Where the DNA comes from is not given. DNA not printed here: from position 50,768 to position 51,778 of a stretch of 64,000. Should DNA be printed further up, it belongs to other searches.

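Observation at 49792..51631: Deoxyhypusine-synthase-like gene coupled to an APS/PAPS-reductase-family gene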

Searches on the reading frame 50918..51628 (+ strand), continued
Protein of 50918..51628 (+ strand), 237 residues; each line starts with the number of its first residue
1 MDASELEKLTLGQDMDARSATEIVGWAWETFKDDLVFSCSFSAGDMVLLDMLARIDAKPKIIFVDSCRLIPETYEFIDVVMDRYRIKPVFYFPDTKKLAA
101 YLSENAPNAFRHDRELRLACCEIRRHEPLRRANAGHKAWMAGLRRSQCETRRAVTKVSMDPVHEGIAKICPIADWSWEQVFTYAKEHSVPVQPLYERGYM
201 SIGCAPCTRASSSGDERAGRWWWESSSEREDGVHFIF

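Call 22: find_encoding_contigs(protein=P0132, flank=10000, max_places=2)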
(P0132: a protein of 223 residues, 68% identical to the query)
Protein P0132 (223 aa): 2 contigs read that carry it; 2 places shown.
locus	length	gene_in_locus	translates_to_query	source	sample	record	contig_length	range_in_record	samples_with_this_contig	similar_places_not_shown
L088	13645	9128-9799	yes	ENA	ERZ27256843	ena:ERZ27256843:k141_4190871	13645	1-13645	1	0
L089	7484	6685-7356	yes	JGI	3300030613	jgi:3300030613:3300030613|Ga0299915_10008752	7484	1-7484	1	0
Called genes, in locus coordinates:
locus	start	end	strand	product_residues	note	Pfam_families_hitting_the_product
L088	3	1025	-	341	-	?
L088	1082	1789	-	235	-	-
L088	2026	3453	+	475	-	PF00202:Aminotran_3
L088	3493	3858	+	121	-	PF04480:DUF559, PF18741:MTES_1575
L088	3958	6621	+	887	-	PF03176:MMPL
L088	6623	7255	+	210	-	-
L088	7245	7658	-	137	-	-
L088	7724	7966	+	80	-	-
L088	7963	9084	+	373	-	PF01916:DS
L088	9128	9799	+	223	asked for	PF01507:PAPS_reduct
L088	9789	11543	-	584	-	PF01134:GIDA, PF12831:FAD_oxidored (faint), PF13932:SAM_GIDA_C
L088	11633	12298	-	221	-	PF02412:TSP_3 (faint)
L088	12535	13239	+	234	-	PF00106:adh_short, PF02719:Polysacc_synt_2 (faint), PF08659:KR, PF13561:adh_short_C2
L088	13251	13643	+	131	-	?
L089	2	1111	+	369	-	PF00202:Aminotran_3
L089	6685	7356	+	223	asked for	PF01507:PAPS_reduct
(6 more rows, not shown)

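Call 23: search_solved_structures(query=window:50918-51628:+, show_alignments=4, max_evalue=0.00001)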
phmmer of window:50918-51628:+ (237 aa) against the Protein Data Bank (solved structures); distinct sequences matched with E-value up to 0.00001: 8.
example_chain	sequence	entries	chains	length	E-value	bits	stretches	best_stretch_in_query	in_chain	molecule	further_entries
2goy_A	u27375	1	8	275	6.7e-40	140.3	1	12-234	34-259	adenosine phosphosulfate reductase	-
7lhr_A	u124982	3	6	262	7.6e-25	91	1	41-234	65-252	Phosphoadenosine phosphosulfate reductase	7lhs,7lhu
6vpu_A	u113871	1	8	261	7.5e-23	84.5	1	11-214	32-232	Phosphoadenosine phosphosulfate reductase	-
2o8v_A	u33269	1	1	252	2.5e-21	79.5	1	16-214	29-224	Phosphoadenosine phosphosulfate reductase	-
4bwv_A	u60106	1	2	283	7.2e-21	78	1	22-208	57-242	PHOSPHOADENOSINE-PHOSPHOSULPHATE REDUCTASE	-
7rge_A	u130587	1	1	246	1.9e-20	76.6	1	18-234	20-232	3'-phosphoadenylylsulfate reductase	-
1sur_A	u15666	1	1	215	3.6e-20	75.7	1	16-203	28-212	PAPS REDUCTASE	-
2oq2_A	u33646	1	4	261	2.8e-18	69.5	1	19-234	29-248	Phosphoadenosine phosphosulfate reductase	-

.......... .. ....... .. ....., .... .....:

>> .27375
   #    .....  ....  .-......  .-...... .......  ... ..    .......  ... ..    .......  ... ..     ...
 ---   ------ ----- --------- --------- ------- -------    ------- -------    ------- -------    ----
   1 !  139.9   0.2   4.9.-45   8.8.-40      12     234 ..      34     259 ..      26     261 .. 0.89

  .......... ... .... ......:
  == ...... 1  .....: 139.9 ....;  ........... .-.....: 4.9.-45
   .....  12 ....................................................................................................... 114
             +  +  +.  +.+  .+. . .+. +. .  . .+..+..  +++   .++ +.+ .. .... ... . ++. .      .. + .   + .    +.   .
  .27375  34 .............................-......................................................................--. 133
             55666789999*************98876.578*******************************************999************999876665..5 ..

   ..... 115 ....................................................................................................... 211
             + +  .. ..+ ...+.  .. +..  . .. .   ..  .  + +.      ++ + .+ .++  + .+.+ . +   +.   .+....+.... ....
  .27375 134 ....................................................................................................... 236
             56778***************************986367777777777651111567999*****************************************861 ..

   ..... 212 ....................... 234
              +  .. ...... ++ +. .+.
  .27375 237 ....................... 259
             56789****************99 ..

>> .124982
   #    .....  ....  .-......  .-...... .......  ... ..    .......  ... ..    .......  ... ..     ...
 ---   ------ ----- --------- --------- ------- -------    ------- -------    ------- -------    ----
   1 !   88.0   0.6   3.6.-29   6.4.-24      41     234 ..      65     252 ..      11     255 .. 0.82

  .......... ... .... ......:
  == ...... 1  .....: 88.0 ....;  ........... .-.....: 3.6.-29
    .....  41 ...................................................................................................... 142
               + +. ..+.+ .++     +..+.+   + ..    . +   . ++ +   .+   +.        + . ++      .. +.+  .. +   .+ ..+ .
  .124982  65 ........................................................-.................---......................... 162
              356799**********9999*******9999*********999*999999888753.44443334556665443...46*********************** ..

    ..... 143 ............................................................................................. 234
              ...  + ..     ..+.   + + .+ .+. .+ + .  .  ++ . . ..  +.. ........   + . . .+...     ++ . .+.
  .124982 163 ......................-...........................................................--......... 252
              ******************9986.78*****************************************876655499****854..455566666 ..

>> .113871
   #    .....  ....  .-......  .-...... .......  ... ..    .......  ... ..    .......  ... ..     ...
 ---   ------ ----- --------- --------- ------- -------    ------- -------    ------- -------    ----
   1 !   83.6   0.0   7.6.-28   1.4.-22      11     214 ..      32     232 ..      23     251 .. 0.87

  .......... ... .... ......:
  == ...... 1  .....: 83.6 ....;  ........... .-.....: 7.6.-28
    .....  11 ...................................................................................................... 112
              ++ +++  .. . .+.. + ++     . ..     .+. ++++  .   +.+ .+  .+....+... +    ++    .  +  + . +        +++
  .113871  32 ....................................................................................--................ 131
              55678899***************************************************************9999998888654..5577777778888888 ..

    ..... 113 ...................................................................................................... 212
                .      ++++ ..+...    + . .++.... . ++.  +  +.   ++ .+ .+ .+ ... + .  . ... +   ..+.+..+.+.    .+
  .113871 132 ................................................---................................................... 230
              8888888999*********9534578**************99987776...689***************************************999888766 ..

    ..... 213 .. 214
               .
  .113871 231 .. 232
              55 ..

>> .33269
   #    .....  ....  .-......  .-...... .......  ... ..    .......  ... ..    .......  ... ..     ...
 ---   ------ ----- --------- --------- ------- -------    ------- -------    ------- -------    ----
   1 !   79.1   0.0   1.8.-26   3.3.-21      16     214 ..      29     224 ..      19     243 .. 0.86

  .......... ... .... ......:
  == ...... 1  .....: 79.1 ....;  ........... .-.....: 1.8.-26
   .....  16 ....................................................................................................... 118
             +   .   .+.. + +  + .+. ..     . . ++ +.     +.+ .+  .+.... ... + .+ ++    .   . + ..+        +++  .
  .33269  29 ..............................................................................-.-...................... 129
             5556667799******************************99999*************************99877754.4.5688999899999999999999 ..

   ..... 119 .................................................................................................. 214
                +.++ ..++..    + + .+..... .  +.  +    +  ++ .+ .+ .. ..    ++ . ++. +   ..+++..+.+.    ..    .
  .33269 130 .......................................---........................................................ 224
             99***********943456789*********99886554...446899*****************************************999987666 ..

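Call 38: find_related_loci(query=A3, collection=metagenome_contigs, flank=6000)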
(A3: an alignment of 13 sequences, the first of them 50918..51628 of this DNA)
Query A3 (237 aa) in metagenome_contigs; peptide patterns used: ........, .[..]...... (x = any residue, [..] = any of these).
345 stretches matched a pattern; 50 encode a relative of the query (tblastn E <= 1e-3); 50 distinct loci.
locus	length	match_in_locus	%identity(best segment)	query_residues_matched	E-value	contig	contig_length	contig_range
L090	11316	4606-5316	73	1-237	2e-122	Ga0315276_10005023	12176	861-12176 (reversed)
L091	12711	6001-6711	70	1-237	8e-117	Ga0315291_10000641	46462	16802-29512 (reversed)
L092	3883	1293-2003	71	1-237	8e-119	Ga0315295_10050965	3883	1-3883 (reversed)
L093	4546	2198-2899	68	1-234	4e-114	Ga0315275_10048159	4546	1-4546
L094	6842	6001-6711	68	1-237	1e-111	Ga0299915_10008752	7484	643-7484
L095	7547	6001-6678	46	11-235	3e-65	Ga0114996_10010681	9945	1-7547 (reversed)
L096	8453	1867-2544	45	11-235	4e-64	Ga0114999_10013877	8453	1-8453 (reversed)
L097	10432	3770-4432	43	14-234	9e-59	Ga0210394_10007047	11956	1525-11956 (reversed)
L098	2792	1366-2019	43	16-235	1e-58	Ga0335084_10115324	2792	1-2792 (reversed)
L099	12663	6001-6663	42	14-234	1e-55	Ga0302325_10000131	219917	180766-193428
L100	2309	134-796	41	14-234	5e-56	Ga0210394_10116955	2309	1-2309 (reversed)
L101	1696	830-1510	41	15-237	3e-57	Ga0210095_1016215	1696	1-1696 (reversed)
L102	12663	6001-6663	41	14-234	5e-55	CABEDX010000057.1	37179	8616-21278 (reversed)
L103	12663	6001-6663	42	14-234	6e-55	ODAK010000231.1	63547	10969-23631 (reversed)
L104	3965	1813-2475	41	14-234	5e-55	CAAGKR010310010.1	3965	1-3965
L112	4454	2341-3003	40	16-235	1e-43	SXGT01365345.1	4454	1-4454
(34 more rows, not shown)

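Call 51: find_encoding_contigs(protein=P0127, flank=6000, max_places=2)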
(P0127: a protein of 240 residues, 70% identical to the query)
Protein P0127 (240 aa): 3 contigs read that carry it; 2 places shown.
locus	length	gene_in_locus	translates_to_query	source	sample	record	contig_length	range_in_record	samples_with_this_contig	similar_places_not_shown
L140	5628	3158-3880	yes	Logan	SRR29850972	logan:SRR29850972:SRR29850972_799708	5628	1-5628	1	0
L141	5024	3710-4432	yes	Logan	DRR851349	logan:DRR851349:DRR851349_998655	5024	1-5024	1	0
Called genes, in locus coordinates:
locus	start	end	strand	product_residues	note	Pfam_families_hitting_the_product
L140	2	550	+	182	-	?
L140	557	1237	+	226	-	-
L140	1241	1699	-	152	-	-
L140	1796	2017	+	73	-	-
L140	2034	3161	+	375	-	PF01916:DS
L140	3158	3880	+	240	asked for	PF01507:PAPS_reduct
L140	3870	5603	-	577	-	PF01134:GIDA, PF07992:Pyr_redox_2 (weak), PF12831:FAD_oxidored (weak), PF21680:GIDA_C_1st (faint), PF13932:SAM_GIDA_C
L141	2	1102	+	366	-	?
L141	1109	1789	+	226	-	-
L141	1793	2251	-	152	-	-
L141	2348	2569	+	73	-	-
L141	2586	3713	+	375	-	PF01916:DS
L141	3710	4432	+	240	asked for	PF01507:PAPS_reduct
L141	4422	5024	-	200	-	?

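Call 52: find_encoding_contigs(protein=P0128, flank=6000, max_places=2)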
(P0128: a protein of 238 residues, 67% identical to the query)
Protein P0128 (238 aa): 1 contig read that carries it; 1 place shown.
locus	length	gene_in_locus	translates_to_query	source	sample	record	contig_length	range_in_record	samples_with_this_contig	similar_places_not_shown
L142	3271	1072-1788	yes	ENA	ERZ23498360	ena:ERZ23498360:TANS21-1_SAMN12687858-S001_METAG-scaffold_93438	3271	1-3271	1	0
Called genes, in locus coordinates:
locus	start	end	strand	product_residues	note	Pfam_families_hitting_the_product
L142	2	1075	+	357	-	?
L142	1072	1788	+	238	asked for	PF01507:PAPS_reduct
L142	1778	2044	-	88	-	PF13932:SAM_GIDA_C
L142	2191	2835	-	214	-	PF01134:GIDA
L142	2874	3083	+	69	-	-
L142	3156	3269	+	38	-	?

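Call 53: find_encoding_contigs(protein=P0130, flank=6000, max_places=2)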
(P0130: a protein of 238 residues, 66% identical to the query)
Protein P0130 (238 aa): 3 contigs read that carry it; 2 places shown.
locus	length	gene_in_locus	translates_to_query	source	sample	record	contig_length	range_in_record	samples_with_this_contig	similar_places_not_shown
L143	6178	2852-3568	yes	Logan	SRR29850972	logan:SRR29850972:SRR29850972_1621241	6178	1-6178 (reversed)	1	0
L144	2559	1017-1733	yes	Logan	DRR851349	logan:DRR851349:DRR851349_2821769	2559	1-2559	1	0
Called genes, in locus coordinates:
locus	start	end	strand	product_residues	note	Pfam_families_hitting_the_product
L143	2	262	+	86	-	?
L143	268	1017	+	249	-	-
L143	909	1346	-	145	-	-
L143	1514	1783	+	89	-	-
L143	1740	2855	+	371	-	PF01916:DS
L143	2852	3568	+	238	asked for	PF01507:PAPS_reduct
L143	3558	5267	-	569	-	PF01134:GIDA, PF12831:FAD_oxidored (weak), PF13738:Pyr_redox_3 (faint), PF13932:SAM_GIDA_C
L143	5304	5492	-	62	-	-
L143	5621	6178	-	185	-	?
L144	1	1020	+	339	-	?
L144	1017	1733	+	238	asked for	PF01507:PAPS_reduct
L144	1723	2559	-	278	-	?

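Call 59: predict_structure(alignment_id=A2)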
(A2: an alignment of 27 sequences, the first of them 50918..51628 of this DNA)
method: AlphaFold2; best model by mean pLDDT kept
length: 237 residues; sequences in the alignment: 27
mean_pLDDT: 88.3   pTM: 0.88
mean pLDDT of the five models: 88.3, 87.1, 84.2, 82.5, 82.4
residues with pLDDT >= 90: 152; 70-90: 64; 50-70: 15; < 50: 6
segments of 3 or more residues with pLDDT < 50: 232-237
pLDDT, mean of each block of 10 residues (from residue 1): 94 94 98 96 95 97 93 95 97 97 91 88 91 95 66 85 89 90 97 89 82 71 75 42
secondary structure, 60 per line:
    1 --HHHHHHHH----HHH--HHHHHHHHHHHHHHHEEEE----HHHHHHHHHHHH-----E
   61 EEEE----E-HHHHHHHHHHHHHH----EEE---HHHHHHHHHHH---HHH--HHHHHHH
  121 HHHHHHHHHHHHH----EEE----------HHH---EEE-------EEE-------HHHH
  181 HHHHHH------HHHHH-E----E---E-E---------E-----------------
elements in order: H3-10 H20-34 E35-38 H43-54 E60-64 H71-84 E89-91 H95-105 H114-133 E138-140 E157-159 E167-169 H177-186 H193-197

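Call 61: fold_search(model_id=the predicted structure, library=pdb)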
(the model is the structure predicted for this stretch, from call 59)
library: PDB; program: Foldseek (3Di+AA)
matches with E <= 10: 1850; with E <= 0.001: 89
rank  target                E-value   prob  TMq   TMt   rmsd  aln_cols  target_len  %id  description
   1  2goy_A                1.1e-20  1.00  0.83  0.88   2.7       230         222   36  Crystal structure of assimilatory adenosine 5'-phosphosulfate reductase with bound APS (released 2006-09-19)
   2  2goy_B                3.3e-19  1.00  0.82  0.87   2.7       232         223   35  Crystal structure of assimilatory adenosine 5'-phosphosulfate reductase with bound APS (released 2006-09-19)
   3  2oq2_C                4.6e-17  1.00  0.80  0.74   3.5       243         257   27  Crystal structure of yeast PAPS reductase with PAP, a product complex (released 2008-01-15)
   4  2oq2_A                1.3e-16  1.00  0.79  0.75   3.2       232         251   27  Crystal structure of yeast PAPS reductase with PAP, a product complex (released 2008-01-15)
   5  2oq2_D                2.5e-16  1.00  0.78  0.75   3.2       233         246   27  Crystal structure of yeast PAPS reductase with PAP, a product complex (released 2008-01-15)
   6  2oq2_B                2.7e-16  1.00  0.74  0.69   4.0       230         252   27  Crystal structure of yeast PAPS reductase with PAP, a product complex (released 2008-01-15)
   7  4bwv_A                2.8e-16  1.00  0.69  0.72   7.2       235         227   29  Structure of Adenosine 5-prime-phosphosulfate Reductase apr-b from Physcomitrella Patens (released 2013-11-27)
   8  6vpu_F                4.7e-16  1.00  0.73  0.75   4.3       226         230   27  1.90 Angstrom Resolution Crystal Structure Phosphoadenosine Phosphosulfate Reductase (CysH) from Vibrio vulnificus (released 2021-02-10)
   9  6vpu_H                7.7e-16  1.00  0.73  0.76   3.7       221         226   27  1.90 Angstrom Resolution Crystal Structure Phosphoadenosine Phosphosulfate Reductase (CysH) from Vibrio vulnificus (released 2021-02-10)
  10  6vpu_G                1.4e-15  1.00  0.73  0.77   4.0       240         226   25  1.90 Angstrom Resolution Crystal Structure Phosphoadenosine Phosphosulfate Reductase (CysH) from Vibrio vulnificus (released 2021-02-10)
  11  6vpu_B                2.0e-15  1.00  0.74  0.76   4.0       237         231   26  1.90 Angstrom Resolution Crystal Structure Phosphoadenosine Phosphosulfate Reductase (CysH) from Vibrio vulnificus (released 2021-02-10)
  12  6vpu_E                3.5e-15  1.00  0.72  0.76   3.8       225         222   28  1.90 Angstrom Resolution Crystal Structure Phosphoadenosine Phosphosulfate Reductase (CysH) from Vibrio vulnificus (released 2021-02-10)
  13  6vpu_D                4.2e-15  1.00  0.72  0.74   3.6       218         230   27  1.90 Angstrom Resolution Crystal Structure Phosphoadenosine Phosphosulfate Reductase (CysH) from Vibrio vulnificus (released 2021-02-10)
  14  6vpu_A                5.4e-15  1.00  0.73  0.77   3.7       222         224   27  1.90 Angstrom Resolution Crystal Structure Phosphoadenosine Phosphosulfate Reductase (CysH) from Vibrio vulnificus (released 2021-02-10)
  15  7lhr_A                1.6e-14  1.00  0.74  0.82   3.0       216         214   29  Crystal structure of adenosine-5'-phosphosulfate reductase from Mycobacterium tuberculosis (released 2021-07-07)
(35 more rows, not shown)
